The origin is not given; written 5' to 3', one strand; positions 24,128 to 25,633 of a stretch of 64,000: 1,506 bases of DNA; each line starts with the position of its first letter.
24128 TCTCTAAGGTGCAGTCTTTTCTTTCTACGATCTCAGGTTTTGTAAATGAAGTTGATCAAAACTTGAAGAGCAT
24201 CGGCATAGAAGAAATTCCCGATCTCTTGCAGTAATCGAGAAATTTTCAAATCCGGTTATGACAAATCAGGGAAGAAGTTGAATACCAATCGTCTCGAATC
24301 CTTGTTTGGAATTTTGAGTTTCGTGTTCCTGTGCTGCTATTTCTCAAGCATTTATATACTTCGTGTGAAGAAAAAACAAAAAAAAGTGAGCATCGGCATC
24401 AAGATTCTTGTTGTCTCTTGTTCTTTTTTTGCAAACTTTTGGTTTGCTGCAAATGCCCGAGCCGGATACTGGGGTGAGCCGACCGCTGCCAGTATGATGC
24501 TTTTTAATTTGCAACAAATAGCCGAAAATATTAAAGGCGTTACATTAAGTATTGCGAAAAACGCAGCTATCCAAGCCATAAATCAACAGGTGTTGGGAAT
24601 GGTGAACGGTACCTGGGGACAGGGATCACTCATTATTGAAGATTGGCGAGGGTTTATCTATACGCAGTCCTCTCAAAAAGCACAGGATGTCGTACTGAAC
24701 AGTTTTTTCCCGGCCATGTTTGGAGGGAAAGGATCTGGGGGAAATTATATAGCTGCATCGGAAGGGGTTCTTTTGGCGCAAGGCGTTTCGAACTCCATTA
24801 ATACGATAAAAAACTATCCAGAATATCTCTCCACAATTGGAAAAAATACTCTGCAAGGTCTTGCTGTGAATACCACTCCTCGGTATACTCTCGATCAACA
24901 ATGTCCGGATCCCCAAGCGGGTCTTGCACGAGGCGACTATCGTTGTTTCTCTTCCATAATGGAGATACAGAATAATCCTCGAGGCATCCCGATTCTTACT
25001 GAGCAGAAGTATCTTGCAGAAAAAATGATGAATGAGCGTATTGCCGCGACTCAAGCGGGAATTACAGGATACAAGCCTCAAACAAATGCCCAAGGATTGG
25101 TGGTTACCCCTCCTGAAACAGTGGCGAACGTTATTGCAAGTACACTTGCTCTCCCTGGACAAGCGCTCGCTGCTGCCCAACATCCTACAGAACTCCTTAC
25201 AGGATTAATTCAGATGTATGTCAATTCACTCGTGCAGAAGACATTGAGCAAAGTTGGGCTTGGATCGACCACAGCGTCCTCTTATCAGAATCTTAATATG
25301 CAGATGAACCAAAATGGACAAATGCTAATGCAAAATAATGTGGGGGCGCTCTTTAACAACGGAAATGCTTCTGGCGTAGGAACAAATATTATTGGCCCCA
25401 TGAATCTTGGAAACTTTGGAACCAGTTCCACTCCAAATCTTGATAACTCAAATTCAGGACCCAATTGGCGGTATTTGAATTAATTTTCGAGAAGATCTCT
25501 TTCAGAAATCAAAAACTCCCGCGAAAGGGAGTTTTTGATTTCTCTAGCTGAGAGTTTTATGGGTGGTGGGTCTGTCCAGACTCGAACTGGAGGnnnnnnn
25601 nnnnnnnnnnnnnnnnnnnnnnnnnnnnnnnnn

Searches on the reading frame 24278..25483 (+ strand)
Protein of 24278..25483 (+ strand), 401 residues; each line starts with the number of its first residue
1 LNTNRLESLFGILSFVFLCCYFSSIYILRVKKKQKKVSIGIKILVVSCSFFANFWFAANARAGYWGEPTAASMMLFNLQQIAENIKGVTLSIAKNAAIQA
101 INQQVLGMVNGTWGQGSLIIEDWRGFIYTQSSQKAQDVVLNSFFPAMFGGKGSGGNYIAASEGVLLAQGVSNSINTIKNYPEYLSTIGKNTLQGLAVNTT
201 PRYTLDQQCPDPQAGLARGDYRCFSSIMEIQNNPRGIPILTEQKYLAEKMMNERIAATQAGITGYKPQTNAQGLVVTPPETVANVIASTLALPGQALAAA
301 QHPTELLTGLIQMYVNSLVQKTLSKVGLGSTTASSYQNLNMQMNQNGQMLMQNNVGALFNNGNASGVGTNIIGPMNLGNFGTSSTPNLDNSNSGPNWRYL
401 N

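Call 8: search_protein_families(library=pfam, proteins=[window:24278-25483:+], max_evalue=0.01)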
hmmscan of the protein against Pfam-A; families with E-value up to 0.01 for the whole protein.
window:24278-25483:+ (401 aa): 0 families

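Call 51: find_encoding_contigs(protein=window:24278-25483:+, flank=10000, max_places=8)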
Protein window:24278-25483:+ (401 aa): no gene with exactly this product is on record in the collection.
